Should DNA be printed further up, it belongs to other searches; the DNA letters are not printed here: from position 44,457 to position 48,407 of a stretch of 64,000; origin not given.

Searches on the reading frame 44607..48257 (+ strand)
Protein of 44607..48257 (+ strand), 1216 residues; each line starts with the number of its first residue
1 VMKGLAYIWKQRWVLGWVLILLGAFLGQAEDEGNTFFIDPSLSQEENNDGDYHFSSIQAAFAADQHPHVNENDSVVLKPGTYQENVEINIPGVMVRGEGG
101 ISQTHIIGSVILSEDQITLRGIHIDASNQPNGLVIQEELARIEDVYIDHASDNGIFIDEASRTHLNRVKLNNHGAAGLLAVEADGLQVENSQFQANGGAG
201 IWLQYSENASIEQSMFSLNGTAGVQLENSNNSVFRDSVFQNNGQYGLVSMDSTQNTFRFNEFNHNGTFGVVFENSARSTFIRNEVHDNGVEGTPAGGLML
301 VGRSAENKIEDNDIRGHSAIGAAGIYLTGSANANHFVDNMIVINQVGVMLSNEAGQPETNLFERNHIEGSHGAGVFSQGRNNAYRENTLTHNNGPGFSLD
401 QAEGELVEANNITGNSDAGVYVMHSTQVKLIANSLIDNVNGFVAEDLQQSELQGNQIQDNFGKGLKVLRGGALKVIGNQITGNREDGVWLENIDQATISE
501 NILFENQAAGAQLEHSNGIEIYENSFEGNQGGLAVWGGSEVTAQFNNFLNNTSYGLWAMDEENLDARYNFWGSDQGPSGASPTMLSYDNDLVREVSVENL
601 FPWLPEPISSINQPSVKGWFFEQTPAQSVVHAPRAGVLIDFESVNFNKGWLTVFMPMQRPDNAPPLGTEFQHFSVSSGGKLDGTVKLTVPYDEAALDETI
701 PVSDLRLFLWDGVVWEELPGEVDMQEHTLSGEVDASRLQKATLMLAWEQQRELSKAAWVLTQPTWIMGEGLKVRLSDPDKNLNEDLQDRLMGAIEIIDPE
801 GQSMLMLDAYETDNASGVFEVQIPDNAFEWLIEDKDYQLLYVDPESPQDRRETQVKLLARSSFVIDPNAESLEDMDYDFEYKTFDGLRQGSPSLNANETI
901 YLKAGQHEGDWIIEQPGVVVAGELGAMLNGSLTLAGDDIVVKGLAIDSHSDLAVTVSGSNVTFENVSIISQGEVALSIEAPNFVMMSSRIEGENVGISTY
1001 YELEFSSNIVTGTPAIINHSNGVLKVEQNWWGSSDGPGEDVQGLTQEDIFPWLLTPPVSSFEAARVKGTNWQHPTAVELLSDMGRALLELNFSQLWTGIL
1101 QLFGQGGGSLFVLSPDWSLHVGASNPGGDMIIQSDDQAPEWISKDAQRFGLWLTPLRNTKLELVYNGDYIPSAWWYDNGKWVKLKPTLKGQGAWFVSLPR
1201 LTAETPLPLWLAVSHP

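Call 7: search_protein_families(library=pfam, proteins=[window:44607-48257:+], max_evalue=1)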
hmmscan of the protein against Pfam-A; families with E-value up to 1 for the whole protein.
window:44607-48257:+ (1216 aa): 2 families
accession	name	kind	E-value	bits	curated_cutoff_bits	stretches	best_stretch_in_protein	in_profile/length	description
PF13229.12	Beta_helix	-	2.5e-75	251.9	25.9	6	153-314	1-158/158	Right handed beta helix region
PF05048.19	NosD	-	1.9e-37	129.2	23.6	4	119-264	29-172/212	Periplasmic copper-binding protein (NosD)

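Call 53: search_protein_families(library=ncbifam, proteins=[window:44607-48257:+], max_evalue=10)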
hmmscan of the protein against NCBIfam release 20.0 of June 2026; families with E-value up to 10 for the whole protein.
window:44607-48257:+ (1216 aa): 4 families
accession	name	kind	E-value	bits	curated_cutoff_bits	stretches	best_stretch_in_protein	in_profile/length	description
TIGR04247.1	NosD_copper_fam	subfamily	1.2e-28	99.8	300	4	69-369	8-284/377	nitrous oxide reductase family maturation protein NosD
TIGR03804.1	para_beta_helix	repeat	1.5e-17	63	19.45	9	487-530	1-43/44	parallel beta-helix repeat protein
TIGR03805.1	beta_helix_1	subfamily_domain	3.4e-15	55.9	141.5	3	69-321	8-246/314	parallel beta-helix domain-containing protein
NF038177.1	epimerase_AlgG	equivalog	7.6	5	700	1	447-530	330-414/519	mannuronan 5-epimerase AlgG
